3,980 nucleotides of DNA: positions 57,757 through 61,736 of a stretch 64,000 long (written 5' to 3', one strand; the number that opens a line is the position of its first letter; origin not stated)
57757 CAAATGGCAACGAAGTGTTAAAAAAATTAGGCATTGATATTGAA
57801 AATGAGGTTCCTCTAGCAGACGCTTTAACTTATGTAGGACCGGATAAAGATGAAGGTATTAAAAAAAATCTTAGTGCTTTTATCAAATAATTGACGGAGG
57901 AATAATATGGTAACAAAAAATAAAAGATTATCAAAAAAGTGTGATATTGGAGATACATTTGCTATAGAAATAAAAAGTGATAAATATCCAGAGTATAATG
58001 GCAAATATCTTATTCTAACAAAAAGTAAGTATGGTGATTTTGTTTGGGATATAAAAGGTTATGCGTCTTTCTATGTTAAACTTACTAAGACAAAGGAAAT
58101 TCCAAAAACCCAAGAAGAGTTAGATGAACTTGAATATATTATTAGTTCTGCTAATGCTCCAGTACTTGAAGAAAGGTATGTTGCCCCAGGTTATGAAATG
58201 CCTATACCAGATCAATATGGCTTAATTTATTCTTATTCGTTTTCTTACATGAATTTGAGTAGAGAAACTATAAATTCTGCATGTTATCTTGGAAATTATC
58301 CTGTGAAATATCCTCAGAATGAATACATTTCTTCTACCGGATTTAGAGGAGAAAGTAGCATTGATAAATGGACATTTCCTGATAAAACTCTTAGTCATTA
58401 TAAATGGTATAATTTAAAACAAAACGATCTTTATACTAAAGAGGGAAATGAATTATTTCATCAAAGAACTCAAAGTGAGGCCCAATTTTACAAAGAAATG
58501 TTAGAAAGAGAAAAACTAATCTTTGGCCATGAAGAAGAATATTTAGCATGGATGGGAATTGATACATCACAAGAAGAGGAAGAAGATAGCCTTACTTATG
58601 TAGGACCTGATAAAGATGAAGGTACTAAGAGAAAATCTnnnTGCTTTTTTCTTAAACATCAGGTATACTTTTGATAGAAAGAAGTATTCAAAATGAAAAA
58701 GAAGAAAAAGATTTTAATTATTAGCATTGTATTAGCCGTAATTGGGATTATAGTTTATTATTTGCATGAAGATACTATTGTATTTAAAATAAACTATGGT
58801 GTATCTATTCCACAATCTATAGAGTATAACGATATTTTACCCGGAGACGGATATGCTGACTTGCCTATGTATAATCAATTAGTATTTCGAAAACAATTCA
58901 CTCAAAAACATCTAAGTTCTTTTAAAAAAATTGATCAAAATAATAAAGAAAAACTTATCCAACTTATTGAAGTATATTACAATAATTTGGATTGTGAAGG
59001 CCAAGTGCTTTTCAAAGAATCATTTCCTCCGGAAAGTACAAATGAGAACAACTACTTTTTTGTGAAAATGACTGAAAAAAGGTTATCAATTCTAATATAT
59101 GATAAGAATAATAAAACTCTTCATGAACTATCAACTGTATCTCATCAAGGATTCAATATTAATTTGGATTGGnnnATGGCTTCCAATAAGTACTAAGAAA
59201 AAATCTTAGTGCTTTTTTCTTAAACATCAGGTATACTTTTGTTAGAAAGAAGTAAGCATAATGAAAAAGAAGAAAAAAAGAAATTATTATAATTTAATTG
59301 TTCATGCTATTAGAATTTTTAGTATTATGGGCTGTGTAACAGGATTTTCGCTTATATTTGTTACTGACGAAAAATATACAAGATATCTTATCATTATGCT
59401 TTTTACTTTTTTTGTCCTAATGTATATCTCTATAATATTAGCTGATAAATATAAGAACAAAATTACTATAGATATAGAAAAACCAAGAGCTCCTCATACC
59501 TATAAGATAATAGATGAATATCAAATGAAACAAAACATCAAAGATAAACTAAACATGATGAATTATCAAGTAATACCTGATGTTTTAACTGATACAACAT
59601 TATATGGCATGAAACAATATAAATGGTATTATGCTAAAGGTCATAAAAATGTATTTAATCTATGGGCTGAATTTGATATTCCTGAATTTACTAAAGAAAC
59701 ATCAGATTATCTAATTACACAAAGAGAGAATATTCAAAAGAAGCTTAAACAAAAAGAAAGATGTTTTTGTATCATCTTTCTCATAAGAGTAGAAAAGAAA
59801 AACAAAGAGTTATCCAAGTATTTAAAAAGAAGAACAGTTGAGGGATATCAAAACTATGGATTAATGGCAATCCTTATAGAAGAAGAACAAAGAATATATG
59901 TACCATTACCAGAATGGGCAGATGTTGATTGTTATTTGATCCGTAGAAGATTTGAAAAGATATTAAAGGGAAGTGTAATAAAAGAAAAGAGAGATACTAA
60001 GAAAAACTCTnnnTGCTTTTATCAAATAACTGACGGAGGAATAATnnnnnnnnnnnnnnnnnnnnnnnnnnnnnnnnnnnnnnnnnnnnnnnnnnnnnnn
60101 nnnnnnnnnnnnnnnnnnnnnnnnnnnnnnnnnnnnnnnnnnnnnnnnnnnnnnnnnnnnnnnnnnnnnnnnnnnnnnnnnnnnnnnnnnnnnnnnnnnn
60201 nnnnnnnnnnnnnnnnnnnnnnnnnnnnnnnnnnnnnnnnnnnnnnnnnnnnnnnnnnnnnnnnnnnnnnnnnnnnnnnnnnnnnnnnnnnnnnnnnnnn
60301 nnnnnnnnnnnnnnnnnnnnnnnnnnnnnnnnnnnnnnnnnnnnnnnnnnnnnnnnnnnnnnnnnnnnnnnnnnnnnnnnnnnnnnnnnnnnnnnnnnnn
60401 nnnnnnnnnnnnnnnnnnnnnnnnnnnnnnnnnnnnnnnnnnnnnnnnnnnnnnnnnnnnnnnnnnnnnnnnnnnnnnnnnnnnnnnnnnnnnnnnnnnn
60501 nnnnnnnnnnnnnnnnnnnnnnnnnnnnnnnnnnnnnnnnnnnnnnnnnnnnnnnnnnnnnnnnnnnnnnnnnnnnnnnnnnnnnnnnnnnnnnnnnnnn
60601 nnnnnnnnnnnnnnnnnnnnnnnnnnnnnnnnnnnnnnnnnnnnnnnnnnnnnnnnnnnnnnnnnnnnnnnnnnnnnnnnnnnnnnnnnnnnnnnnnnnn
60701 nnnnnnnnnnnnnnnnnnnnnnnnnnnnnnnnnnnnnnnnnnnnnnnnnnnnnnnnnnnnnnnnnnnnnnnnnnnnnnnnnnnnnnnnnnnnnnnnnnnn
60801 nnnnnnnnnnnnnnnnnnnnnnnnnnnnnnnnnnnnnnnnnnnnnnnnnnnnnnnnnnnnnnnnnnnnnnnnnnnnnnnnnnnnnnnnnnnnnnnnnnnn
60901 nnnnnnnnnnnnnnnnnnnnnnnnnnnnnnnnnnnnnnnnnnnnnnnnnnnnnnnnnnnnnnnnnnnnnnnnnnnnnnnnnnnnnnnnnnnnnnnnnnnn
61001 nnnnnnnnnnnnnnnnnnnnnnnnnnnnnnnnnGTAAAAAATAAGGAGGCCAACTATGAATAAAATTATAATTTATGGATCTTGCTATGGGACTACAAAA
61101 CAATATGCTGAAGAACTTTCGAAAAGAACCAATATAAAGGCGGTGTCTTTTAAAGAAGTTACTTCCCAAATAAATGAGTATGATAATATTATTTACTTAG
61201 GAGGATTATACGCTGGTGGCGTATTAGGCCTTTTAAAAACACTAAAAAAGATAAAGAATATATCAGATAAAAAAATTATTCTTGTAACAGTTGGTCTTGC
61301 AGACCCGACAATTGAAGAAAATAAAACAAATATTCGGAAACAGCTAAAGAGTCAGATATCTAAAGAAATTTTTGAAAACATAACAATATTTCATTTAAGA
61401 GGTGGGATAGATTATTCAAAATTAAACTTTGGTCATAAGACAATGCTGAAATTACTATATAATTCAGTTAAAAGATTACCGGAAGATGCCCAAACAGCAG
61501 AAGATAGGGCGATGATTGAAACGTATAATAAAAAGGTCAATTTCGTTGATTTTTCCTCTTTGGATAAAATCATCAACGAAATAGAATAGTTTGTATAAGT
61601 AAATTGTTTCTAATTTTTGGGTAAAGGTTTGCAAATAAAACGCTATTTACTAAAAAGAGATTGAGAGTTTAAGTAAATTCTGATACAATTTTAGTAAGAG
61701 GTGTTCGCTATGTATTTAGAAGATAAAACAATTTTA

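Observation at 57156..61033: Array of six immunity-like cassettes joined by a recurring junction repeat that supplies gene ends in different frames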

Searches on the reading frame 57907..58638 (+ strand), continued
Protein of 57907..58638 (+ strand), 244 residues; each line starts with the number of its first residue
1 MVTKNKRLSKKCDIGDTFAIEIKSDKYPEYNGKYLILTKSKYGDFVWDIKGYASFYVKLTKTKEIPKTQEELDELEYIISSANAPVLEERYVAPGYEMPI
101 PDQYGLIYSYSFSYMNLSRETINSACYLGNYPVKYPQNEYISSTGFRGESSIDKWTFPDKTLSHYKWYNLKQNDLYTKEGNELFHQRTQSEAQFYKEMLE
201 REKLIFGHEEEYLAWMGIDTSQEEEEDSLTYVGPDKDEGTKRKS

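Call 73: find_encoding_contigs(protein=P0008, flank=6000, max_places=3)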
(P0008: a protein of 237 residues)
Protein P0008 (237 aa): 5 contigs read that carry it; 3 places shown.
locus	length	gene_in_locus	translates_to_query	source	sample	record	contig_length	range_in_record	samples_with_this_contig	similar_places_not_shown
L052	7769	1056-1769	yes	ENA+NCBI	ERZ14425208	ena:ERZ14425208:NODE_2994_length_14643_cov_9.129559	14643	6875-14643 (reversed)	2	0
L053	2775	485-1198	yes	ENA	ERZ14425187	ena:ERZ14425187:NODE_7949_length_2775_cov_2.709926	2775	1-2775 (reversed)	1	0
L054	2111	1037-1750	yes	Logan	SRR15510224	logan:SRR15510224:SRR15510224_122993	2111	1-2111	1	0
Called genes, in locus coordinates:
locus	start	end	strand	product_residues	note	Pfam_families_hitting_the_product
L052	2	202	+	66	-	?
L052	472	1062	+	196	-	-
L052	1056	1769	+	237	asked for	-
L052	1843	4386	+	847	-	PF01624:MutS_I, PF05188:MutS_II (faint), PF05192:MutS_III, PF05190:MutS_IV, PF00488:MutS_V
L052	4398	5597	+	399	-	PF07719:TPR_2 (faint)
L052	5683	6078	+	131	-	PF01029:NusB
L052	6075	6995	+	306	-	-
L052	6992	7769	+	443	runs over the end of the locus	PF13742:tRNA_anti_2, PF01336:tRNA_anti-codon, PF02601:Exonuc_VII_L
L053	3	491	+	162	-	?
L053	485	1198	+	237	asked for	-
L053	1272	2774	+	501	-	?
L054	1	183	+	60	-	?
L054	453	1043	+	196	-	-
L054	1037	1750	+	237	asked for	-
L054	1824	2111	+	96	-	?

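Call 74: find_encoding_contigs(protein=P0013, flank=6000, max_places=3)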
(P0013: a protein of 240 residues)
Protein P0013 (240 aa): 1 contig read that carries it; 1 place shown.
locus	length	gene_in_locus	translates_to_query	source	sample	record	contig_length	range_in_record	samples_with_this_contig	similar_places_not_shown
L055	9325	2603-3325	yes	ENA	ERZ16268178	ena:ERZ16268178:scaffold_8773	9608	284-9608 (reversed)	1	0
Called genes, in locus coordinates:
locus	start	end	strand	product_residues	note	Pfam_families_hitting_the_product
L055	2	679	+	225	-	?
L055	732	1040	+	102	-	-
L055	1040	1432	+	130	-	PF06271:RDD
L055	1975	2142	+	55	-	-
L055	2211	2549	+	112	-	-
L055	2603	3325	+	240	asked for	-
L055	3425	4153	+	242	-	-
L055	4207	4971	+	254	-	-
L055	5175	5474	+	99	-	-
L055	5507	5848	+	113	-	-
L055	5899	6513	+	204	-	PF03009:GDPD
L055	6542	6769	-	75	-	PF12844:HTH_19, PF13443:HTH_26 (weak), PF13560:HTH_31, PF01381:HTH_3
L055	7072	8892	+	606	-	PF01935:DUF87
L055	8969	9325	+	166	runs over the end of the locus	-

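Call 75: find_encoding_contigs(protein=P0014, flank=6000, max_places=3)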
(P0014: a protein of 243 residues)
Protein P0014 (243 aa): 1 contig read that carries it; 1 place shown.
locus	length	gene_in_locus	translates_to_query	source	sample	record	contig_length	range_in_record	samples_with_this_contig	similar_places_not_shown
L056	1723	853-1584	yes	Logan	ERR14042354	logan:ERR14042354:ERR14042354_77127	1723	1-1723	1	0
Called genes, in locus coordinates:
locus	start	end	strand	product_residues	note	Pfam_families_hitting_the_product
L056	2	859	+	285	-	?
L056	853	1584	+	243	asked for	-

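Call 76: search_protein_families(library=pfam, proteins=[L052:472-1059:+, L053:3-488:+, L056:2-856:+, L055:2211-2546:+, L055:3425-4150:+, L055:4207-4968:+, L055:1975-2139:+], max_evalue=0.01)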
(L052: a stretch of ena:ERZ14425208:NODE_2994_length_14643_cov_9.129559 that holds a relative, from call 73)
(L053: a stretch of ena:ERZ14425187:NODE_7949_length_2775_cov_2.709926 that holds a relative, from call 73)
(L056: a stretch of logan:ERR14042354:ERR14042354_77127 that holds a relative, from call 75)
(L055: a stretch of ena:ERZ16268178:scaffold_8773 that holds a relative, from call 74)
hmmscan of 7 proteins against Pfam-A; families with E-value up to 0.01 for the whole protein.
L052:472-1059:+ (196 aa): 0 families

L053:3-488:+ (162 aa): 0 families

L056:2-856:+ (285 aa): 0 families

L055:2211-2546:+ (112 aa): 0 families

L055:3425-4150:+ (242 aa): 0 families

L055:4207-4968:+ (254 aa): 0 families

L055:1975-2139:+ (55 aa): 0 families

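Call 83: search_protein_families(library=padloc, proteins=[window:57907-58638:+], max_evalue=0.01)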
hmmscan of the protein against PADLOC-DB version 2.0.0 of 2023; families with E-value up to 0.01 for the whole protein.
window:57907-58638:+ (244 aa): 0 families

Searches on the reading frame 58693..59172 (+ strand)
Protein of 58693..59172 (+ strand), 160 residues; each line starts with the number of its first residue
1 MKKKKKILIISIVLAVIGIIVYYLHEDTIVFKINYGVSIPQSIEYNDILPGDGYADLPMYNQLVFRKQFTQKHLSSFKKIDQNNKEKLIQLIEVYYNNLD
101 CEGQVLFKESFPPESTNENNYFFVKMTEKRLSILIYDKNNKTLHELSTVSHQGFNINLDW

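Call 5: search_protein_families(library=pfam, proteins=[window:58693-59172:+], max_evalue=0.1)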
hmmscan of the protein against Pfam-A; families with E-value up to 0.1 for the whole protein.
window:58693-59172:+ (160 aa): 1 family
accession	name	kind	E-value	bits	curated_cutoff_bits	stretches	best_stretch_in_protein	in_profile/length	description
PF18719.7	ArlS_N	-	0.032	14.9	27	1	84-149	32-79/140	ArlS sensor domain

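Call 33: search_protein_families(library=ncbifam, proteins=[window:58693-59172:+], max_evalue=0.05)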
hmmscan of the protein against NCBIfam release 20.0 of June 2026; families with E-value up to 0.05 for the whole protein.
window:58693-59172:+ (160 aa): 0 families

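Call 83: search_protein_families(library=padloc, proteins=[window:58693-59172:+], max_evalue=0.01)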
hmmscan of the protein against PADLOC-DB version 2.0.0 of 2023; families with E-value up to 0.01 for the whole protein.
window:58693-59172:+ (160 aa): 0 families

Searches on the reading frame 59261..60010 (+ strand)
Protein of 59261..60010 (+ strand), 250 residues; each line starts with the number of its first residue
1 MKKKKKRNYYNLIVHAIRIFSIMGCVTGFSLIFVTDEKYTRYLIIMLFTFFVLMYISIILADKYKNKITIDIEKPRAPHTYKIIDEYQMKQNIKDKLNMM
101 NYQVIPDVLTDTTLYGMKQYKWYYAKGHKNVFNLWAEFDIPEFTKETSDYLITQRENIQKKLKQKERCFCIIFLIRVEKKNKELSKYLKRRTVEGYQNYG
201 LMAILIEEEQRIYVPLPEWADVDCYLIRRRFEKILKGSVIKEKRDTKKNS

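Call 5: search_protein_families(library=pfam, proteins=[window:59261-60010:+], max_evalue=0.1)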
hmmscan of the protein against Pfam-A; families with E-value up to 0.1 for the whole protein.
window:59261-60010:+ (250 aa): 3 families
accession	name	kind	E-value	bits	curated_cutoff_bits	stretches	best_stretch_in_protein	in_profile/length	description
PF12679.13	ABC2_membrane_2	-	0.03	14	27.2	1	42-123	184-252/283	ABC-2 family transporter protein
PF06432.16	GPI2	-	0.048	13.7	24.4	1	4-156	30-94/270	Phosphatidylinositol N-acetylglucosaminyltransferase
PF13809.12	Tubulin_2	-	0.053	13.2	27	1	108-192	260-350/356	Tubulin like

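Call 33: search_protein_families(library=ncbifam, proteins=[window:59261-60010:+], max_evalue=0.05)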
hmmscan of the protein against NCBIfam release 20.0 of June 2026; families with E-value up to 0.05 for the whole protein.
window:59261-60010:+ (250 aa): 1 family
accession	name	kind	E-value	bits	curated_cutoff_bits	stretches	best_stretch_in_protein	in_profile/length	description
NF002604.0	PRK02260.1-4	equivalog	0.011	15.6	158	1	16-50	73-107/161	S-ribosylhomocysteine lyase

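Call 45: find_homologous_proteins(query=window:59261-60010:+, max_evalue=0.001)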
Query window:59261-60010:+ (250 aa): 12 proteins with E <= 0.001 among 452 candidates.
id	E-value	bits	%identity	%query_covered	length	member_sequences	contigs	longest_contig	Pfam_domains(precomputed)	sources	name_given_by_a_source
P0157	2.4e-143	494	90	97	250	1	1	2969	-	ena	-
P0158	8.8e-143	492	90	97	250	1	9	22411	-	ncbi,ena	-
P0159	4.1e-142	490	89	97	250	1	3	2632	-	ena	-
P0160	4.9e-142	489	89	97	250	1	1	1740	-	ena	-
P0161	9.4e-142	489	88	97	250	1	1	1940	-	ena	-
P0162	3.3e-141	487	89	97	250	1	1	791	-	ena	-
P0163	8.5e-141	485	88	97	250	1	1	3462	-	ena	-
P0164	1.5e-140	485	88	100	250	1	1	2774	-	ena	-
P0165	3.5e-140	483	88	97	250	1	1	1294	-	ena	-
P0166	4.2e-136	470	89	96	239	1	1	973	-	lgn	-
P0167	2.4e-132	458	84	96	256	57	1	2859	-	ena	-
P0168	2.9e-132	458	90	93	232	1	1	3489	-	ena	-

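Call 46: find_encoding_contigs(protein=P0163, flank=5000, max_places=4)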
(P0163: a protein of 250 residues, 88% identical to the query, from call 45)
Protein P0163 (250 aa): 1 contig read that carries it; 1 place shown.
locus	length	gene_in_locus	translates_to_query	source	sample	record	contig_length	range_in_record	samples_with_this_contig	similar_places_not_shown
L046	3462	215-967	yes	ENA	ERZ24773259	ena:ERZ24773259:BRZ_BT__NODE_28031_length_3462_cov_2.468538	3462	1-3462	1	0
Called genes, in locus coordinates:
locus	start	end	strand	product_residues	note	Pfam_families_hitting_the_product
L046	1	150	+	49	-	?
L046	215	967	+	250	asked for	-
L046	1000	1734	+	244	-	-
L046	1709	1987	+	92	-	-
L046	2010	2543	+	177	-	PF12724:Flavodoxin_5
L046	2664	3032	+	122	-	PF03729:DUF308 (faint)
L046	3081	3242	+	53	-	-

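Call 47: find_encoding_contigs(protein=P0168, flank=5000, max_places=4)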
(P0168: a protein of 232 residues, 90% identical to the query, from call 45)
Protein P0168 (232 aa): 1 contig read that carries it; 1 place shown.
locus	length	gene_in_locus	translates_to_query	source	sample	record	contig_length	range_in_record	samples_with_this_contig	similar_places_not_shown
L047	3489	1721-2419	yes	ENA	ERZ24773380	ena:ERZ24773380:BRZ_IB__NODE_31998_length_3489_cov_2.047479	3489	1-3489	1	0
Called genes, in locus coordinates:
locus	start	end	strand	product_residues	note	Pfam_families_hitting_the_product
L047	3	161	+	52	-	?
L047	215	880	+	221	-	-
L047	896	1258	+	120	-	-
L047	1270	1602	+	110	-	-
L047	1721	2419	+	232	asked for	-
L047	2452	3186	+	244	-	-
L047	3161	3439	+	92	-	-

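Call 48: find_encoding_contigs(protein=P0157, flank=5000, max_places=4)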
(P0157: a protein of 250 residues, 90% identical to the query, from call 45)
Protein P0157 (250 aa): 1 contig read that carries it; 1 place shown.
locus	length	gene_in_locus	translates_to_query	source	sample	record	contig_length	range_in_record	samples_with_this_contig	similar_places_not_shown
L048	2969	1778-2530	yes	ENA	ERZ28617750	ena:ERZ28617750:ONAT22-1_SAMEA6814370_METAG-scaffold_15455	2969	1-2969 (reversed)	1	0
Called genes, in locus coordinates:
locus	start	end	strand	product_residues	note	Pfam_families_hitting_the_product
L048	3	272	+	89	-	?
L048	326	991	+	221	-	-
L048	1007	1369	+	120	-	-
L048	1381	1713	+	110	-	-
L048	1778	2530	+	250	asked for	-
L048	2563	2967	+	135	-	?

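Call 49: find_encoding_contigs(protein=P0167, flank=5000, max_places=4)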
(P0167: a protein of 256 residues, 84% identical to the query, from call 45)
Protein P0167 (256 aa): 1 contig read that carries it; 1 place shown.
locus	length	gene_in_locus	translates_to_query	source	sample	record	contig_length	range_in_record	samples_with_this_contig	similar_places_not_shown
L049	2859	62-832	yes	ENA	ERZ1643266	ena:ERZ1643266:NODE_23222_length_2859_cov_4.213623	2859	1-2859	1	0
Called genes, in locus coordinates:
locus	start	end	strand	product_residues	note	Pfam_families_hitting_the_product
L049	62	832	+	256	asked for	-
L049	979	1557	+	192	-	PF03729:DUF308 (weak)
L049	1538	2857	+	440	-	?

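Call 83: search_protein_families(library=padloc, proteins=[window:59261-60010:+], max_evalue=0.01)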
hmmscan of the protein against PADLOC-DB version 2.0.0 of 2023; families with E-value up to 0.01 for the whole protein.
window:59261-60010:+ (250 aa): 1 family
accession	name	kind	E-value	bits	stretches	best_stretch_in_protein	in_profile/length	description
PDLC00413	ThsA1|ThsA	-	0.0004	18.1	1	10-74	9-74/278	Macro domain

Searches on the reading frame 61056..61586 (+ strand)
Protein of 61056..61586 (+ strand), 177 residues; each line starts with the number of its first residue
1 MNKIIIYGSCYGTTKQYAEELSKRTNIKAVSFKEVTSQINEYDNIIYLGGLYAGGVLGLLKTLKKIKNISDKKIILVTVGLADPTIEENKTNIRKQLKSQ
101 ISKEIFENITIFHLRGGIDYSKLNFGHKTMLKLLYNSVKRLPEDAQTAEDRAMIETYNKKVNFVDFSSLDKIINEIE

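Call 5: search_protein_families(library=pfam, proteins=[window:61056-61586:+], max_evalue=0.1)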
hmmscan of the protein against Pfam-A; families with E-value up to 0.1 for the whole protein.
window:61056-61586:+ (177 aa): 3 families
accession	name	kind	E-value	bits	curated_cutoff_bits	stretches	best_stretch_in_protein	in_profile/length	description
PF12724.12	Flavodoxin_5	-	1.6e-23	84.1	27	1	4-138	1-138/145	Flavodoxin domain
PF12641.12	Flavodoxin_3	-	9.4e-06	26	27.5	1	5-121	2-116/160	Flavodoxin domain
PF00258.30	Flavodoxin_1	-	0.0019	18.8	25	1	5-45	1-49/143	Flavodoxin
